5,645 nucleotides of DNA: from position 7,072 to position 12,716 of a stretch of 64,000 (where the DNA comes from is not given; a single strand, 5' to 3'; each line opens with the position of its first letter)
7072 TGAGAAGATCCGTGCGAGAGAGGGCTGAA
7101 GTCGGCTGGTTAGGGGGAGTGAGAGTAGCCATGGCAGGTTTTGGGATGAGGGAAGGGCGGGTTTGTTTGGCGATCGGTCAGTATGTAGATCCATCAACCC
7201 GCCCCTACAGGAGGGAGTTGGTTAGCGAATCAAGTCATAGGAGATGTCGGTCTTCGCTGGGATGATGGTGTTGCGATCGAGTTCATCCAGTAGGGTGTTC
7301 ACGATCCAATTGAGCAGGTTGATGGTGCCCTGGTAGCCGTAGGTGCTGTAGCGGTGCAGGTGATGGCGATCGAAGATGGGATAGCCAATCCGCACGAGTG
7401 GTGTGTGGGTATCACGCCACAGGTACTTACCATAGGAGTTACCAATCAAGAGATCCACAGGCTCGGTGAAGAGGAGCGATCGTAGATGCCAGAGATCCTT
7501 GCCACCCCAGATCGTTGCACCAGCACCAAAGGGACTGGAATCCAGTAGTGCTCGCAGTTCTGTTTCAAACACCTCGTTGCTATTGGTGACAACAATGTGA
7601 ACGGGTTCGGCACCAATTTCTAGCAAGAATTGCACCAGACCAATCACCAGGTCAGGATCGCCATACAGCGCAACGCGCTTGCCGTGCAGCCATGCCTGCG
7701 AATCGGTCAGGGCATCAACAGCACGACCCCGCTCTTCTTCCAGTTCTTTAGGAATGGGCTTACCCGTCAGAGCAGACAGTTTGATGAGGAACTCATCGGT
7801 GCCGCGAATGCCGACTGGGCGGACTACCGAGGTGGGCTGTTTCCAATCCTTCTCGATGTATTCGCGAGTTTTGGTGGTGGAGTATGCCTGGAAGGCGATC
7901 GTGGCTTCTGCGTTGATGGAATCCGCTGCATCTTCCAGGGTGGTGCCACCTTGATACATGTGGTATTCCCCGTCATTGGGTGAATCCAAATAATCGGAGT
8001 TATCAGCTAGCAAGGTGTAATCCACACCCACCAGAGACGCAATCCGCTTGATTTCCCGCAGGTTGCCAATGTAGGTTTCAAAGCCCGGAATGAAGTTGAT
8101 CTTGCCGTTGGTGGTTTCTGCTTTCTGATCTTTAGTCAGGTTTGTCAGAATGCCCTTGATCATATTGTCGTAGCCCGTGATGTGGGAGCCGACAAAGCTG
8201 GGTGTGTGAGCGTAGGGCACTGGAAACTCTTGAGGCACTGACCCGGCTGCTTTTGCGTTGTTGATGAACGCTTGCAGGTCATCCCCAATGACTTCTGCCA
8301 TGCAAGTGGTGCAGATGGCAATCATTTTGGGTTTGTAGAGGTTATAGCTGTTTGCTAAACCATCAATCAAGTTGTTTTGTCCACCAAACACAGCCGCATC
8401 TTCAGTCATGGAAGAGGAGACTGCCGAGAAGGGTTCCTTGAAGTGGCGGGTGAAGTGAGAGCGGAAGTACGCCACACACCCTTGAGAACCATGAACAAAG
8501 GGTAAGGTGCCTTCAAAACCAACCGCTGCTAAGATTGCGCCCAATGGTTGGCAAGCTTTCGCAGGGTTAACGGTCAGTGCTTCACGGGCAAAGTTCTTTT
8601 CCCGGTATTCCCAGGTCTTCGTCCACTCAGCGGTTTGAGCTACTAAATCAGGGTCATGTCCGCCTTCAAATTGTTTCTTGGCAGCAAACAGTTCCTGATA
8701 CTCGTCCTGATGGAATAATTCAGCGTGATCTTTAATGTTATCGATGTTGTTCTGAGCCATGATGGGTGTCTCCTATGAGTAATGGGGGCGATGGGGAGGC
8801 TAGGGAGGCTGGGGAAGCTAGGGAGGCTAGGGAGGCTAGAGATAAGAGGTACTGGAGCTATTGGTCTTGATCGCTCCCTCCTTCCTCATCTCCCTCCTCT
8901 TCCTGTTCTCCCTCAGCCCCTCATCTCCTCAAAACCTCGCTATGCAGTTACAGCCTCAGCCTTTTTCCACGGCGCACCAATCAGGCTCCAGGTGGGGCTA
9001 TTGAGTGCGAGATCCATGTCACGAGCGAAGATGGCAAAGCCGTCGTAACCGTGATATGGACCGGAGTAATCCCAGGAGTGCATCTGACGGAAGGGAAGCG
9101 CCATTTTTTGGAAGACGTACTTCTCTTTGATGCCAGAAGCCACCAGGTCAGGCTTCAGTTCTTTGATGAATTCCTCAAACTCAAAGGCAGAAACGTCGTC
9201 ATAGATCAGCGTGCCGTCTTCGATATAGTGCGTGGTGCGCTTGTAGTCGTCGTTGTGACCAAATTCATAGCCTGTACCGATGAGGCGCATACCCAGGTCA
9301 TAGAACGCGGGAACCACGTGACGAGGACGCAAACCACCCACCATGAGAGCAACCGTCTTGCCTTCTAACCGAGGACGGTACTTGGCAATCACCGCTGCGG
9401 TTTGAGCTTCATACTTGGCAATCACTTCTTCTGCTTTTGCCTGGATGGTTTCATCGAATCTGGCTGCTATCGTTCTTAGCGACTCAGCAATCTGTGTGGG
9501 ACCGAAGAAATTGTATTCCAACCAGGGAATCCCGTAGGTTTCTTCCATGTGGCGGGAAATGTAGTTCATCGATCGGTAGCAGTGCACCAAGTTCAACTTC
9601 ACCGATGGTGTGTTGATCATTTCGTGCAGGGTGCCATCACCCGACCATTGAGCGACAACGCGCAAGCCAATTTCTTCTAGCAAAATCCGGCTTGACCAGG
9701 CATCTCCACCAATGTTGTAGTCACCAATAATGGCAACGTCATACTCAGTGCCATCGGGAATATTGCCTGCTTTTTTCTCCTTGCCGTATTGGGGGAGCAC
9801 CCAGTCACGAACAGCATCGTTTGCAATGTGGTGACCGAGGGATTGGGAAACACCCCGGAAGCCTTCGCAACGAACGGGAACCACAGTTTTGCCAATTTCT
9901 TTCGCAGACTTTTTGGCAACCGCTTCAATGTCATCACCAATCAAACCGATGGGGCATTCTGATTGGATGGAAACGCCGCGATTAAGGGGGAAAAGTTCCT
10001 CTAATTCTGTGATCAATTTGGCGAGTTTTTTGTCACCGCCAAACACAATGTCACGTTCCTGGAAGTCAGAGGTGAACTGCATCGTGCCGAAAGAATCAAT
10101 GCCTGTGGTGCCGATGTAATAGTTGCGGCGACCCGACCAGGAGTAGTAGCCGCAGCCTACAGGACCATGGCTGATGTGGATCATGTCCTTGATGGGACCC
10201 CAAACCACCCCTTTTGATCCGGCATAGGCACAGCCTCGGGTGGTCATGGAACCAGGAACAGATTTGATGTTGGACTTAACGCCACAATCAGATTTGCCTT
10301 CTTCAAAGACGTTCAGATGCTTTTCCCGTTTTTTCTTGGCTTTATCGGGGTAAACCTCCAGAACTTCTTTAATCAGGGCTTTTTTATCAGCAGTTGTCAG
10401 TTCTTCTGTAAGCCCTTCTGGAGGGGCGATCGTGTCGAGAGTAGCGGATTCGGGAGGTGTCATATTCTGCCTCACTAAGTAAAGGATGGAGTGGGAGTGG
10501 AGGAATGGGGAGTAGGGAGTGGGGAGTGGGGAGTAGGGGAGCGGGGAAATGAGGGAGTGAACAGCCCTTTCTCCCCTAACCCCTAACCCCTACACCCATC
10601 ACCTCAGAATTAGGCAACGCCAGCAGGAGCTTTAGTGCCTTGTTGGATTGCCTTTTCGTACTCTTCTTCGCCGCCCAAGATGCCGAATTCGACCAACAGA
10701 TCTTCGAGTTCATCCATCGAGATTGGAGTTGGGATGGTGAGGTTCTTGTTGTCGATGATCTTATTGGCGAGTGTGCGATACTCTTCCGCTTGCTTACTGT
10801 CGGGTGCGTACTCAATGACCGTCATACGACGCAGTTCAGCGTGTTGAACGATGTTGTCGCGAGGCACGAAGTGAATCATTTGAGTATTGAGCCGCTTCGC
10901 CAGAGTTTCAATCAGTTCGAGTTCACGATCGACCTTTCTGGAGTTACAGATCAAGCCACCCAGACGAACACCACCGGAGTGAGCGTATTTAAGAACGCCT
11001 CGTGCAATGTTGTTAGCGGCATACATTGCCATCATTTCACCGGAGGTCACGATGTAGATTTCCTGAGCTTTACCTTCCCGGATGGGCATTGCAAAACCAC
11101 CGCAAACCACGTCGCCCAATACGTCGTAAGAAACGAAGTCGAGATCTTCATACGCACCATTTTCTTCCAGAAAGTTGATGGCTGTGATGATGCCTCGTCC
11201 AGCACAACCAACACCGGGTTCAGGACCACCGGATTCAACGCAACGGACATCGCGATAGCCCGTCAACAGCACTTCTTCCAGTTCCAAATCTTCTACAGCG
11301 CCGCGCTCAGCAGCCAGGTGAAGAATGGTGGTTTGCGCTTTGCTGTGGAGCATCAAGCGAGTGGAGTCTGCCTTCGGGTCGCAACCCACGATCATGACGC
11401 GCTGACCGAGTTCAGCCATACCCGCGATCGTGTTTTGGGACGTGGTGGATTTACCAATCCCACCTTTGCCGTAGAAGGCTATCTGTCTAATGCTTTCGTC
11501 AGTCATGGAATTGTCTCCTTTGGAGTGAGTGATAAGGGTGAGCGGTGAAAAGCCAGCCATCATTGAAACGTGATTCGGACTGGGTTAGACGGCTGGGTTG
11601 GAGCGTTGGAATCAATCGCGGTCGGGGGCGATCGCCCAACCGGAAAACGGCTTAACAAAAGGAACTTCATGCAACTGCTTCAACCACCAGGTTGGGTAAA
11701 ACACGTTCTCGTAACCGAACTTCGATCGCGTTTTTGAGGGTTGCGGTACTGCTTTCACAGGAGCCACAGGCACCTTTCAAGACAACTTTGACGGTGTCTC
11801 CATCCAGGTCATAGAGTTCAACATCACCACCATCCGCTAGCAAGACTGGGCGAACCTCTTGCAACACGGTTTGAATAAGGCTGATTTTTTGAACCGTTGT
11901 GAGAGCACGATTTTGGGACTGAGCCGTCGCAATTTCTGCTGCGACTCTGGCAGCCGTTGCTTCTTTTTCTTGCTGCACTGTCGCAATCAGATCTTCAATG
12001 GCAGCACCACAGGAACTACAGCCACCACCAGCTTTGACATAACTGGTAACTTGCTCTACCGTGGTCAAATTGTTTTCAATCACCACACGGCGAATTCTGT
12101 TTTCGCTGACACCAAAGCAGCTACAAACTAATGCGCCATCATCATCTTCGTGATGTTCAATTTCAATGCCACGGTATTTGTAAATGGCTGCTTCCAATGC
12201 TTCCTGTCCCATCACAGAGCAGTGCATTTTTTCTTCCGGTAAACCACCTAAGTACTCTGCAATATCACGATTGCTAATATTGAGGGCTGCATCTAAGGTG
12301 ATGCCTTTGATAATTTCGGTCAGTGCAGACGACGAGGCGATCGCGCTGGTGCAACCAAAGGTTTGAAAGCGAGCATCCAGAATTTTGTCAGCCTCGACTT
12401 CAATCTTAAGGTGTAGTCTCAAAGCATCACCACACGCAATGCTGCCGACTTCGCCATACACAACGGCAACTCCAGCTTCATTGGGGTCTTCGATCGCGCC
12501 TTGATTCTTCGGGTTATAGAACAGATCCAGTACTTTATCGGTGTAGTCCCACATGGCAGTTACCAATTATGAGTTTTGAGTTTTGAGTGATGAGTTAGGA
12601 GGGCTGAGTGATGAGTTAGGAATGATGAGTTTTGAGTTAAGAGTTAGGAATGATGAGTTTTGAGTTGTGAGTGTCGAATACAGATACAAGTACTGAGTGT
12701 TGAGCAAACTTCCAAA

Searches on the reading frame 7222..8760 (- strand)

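Call 32: search_protein_families(library=ncbifam, max_evalue=1e-10, proteins=[window:7222-8760:-])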
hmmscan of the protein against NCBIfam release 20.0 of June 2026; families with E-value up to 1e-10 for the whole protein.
window:7222-8760:- (512 aa): 8 families
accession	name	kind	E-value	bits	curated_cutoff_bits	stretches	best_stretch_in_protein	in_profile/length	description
TIGR01286.1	nifK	equivalog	4.9e-271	899.6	427.3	1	5-512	3-516/516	nitrogenase molybdenum-iron protein subunit beta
TIGR02932.1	vnfK_nitrog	equivalog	2e-98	330.2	873.95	1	63-496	9-446/457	V-containing nitrogenase subunit beta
TIGR02931.1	anfK_nitrog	equivalog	3.2e-89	299.8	853.85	1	62-495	11-449/461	Fe-only nitrogenase subunit beta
TIGR01285.1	nifN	equivalog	8.5e-78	262.2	326.8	1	59-491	7-431/433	nitrogenase iron-molybdenum cofactor biosynthesis protein NifN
NF011047.0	PRK14477.1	equivalog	1.1e-75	255.2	1229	1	54-493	482-907/917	bifunctional nitrogenase iron-molybdenum cofactor biosynthesis protein NifEN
TIGR01283.1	nifE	equivalog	2.4e-21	75.8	505.1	1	65-489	40-444/459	nitrogenase iron-molybdenum cofactor biosynthesis protein NifE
TIGR01278.1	DPOR_BchB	equivalog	6.8e-14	51.6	490.35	1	108-487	49-414/512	ferredoxin:protochlorophyllide reductase (ATP-dependent) subunit B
TIGR03282.1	methan_mark_13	equivalog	1.8e-12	46.9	268.4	1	89-172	24-104/352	Ni-sirohydrochlorin a,c-diamide reductive cyclase catalytic subunit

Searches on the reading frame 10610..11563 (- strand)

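Call 32: search_protein_families(library=ncbifam, max_evalue=1e-10, proteins=[window:10610-11563:-])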
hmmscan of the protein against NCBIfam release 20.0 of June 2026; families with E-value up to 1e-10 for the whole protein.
window:10610-11563:- (317 aa): 7 families
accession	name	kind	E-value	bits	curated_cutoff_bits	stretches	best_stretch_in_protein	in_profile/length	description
TIGR01287.1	nifH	equivalog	2.4e-141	469.8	394.35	1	26-296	1-271/275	nitrogenase iron protein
NF033200.1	F430_CfbC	exception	3.5e-110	367.4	402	1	26-290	1-259/260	Ni-sirohydrochlorin a,c-diamide reductive cyclase ATP-dependent reductase subunit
NF009701.0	PRK13230.1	subfamily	9.4e-95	316.9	350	1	25-289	1-277/291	nitrogenase reductase-like protein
NF009702.0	PRK13231.1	equivalog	6.8e-93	310.7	427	1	25-293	2-262/264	nitrogenase reductase-like protein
TIGR01281.1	DPOR_bchL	equivalog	2.5e-61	207.4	345.15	1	28-292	3-266/268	ferredoxin:protochlorophyllide reductase (ATP-dependent) iron-sulfur ATP-binding protein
TIGR02016.1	BchX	equivalog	2.4e-50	171.5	331.2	1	26-285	1-263/296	chlorophyllide a reductase iron protein subunit X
TIGR01969.1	minD_arch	subfamily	1.3e-14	54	201.75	0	166-273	131-234/251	cell division ATPase MinD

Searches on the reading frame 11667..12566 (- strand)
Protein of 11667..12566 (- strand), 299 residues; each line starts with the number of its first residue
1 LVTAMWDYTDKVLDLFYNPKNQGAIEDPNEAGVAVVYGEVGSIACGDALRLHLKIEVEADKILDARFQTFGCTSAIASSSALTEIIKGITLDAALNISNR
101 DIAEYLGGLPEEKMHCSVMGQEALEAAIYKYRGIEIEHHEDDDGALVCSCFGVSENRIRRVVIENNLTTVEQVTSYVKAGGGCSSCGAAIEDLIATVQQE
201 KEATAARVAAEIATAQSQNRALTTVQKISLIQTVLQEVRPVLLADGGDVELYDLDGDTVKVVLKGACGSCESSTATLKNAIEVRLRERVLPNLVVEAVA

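Call 5: search_protein_families(library=ncbifam, proteins=[window:11667-12566:-])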
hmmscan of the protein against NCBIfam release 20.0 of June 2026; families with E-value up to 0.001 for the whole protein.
window:11667-12566:- (299 aa): 9 families
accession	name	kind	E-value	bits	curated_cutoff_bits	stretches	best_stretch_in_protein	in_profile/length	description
TIGR02000.1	NifU_proper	equivalog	6e-130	432.8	273.3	1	5-298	1-290/290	Fe-S cluster assembly protein NifU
TIGR03419.1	NifU_clost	equivalog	8.7e-41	139.1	187.9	1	8-132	1-117/121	Fe-S cluster assembly scaffold protein NifU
TIGR01999.1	iscU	equivalog_domain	5.3e-33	113.8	192.4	1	8-132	1-120/124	Fe-S cluster assembly scaffold IscU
TIGR01994.1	SUF_scaf_2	equivalog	1.3e-13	51.1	92.5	1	8-99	5-88/137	Fe-S cluster assembly sulfur transfer protein SufU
TIGR02374.1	nitri_red_nirB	equivalog_domain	5.3e-08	31.7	578.35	1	143-226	415-496/794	nitrite reductase large subunit NirB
TIGR03341.1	YhgI_GntY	equivalog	8e-08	32.3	269.35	1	232-289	111-170/190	Fe-S biogenesis protein NfuA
NF011565.0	PRK14989.1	subfamily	5.5e-05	21.4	883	1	142-196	419-472/847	nitrite reductase large subunit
NF008392.0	PRK11190.1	equivalog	0.00011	22.2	268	1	233-289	113-171/192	Fe-S biogenesis protein NfuA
NF007803.0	PRK10509.1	equivalog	0.0002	21.5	75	1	147-193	3-49/64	bacterioferritin-associated ferredoxin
